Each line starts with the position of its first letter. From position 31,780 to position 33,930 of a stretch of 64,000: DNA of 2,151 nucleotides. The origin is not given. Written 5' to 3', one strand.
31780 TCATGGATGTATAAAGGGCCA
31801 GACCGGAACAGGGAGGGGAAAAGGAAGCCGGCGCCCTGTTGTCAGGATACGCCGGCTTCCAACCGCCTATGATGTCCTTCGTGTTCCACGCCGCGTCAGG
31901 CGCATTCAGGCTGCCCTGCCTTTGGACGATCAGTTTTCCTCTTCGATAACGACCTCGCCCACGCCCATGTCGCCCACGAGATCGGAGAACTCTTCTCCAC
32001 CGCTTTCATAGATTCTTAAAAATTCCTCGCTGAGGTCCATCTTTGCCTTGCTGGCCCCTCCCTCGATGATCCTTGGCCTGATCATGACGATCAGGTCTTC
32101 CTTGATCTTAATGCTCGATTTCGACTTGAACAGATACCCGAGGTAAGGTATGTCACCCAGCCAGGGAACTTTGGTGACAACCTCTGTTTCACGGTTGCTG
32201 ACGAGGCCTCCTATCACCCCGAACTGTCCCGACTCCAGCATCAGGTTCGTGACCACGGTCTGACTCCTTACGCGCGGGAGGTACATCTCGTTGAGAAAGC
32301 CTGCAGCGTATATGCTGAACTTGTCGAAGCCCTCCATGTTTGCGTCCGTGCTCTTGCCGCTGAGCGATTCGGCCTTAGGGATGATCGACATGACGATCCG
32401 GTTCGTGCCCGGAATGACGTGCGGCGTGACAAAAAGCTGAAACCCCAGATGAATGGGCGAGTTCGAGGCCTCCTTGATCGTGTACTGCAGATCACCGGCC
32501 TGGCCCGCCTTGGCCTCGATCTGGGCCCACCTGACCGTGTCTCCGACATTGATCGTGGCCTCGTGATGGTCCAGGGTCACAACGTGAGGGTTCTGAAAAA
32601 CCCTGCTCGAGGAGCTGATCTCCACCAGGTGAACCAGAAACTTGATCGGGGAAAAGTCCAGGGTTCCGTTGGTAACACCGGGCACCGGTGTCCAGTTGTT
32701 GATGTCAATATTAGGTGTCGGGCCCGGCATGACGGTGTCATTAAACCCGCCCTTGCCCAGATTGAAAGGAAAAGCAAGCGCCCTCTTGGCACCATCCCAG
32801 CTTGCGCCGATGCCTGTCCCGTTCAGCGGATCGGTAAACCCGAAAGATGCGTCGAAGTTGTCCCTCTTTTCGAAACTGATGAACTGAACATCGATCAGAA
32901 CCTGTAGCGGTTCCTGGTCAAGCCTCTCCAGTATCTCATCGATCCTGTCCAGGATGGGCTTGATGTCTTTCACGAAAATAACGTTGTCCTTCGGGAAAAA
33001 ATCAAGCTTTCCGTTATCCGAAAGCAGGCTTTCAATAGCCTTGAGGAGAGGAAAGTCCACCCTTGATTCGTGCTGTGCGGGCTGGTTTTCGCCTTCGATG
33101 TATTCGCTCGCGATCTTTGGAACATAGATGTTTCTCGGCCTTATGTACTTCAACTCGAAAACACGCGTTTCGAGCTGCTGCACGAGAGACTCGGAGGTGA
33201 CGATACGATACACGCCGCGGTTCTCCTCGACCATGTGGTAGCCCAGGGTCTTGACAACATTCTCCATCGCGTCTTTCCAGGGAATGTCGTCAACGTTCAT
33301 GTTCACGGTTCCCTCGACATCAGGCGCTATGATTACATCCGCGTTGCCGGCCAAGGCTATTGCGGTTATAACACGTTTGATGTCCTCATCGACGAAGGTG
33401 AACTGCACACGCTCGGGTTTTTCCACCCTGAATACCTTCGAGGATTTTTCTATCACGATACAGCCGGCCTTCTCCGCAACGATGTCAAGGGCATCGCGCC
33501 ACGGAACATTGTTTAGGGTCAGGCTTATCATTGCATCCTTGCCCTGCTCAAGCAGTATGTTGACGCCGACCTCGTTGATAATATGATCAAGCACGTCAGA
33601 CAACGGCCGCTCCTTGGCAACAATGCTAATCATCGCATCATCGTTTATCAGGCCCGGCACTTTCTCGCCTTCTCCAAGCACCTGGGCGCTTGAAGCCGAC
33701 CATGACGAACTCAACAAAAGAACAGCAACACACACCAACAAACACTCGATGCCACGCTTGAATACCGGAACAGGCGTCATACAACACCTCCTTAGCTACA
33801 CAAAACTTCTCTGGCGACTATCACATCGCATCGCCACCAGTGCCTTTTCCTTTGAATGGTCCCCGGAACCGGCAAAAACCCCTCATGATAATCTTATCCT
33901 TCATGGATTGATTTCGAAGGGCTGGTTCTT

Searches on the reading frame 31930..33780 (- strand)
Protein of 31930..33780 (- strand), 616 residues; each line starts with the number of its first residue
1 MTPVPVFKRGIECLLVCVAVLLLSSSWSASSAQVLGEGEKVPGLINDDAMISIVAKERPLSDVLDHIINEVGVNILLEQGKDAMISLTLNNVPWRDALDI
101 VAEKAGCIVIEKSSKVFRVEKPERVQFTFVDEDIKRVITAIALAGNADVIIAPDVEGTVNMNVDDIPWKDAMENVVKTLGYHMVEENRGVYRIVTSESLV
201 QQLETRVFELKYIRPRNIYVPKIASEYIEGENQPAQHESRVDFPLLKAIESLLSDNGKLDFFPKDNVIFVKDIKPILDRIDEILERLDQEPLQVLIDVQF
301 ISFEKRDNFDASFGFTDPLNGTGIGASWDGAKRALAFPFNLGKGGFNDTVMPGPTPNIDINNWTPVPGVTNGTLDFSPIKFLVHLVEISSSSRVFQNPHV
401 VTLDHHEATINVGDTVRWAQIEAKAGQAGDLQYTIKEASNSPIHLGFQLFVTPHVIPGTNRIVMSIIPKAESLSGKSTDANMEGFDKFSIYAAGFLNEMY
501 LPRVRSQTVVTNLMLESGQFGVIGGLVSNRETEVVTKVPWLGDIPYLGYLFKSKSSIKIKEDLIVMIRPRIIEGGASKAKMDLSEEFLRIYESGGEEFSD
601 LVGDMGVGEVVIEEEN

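Call 24: find_encoding_contigs(protein=window:31930-33780:-, flank=10000, max_places=1)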
Protein window:31930-33780:- (616 aa): 12 contigs read that carry it; 1 place shown.
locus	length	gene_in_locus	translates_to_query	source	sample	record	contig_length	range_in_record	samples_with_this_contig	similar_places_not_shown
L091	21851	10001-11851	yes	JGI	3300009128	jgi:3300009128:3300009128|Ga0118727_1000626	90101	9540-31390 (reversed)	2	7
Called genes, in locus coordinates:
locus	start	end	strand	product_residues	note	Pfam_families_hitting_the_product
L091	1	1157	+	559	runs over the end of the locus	PF05496:RuvB_N, PF06068:TIP49 (faint), PF13177:DNA_pol3_delta2, PF13401:AAA_22 (faint), PF00004:AAA, PF07728:AAA_5 (faint), PF22608:DNAX_ATPase_lid, PF12169:DNA_pol3_gamma3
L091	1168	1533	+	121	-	PF02575:YbaB_DNA_bd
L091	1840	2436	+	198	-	PF21176:RecR_HhH, PF01751:Toprim, PF13662:Toprim_4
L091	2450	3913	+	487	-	PF00309:Sigma54_AID, PF04963:Sigma54_CBD, PF04552:Sigma54_DBD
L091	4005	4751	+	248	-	PF01416:PseudoU_synth_1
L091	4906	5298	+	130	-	PF02482:Ribosomal_S30AE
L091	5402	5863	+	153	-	PF00359:PTS_EIIA_2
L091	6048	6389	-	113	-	-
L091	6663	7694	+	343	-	PF11104:PilM_2, PF14450:FtsA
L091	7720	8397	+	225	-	-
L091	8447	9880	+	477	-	PF04350:PilO, PF16537:T2SSB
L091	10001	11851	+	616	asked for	PF07660:STN (faint), PF21305:type_II_gspD_N0, PF03958:Secretin_N (weak), PF00263:Secretin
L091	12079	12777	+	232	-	PF10105:DUF2344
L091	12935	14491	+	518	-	PF00575:S1 (faint), PF10150:RNase_E_G, PF20833:RNase_E_G_Thio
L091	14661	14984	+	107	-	PF00829:Ribosomal_L21p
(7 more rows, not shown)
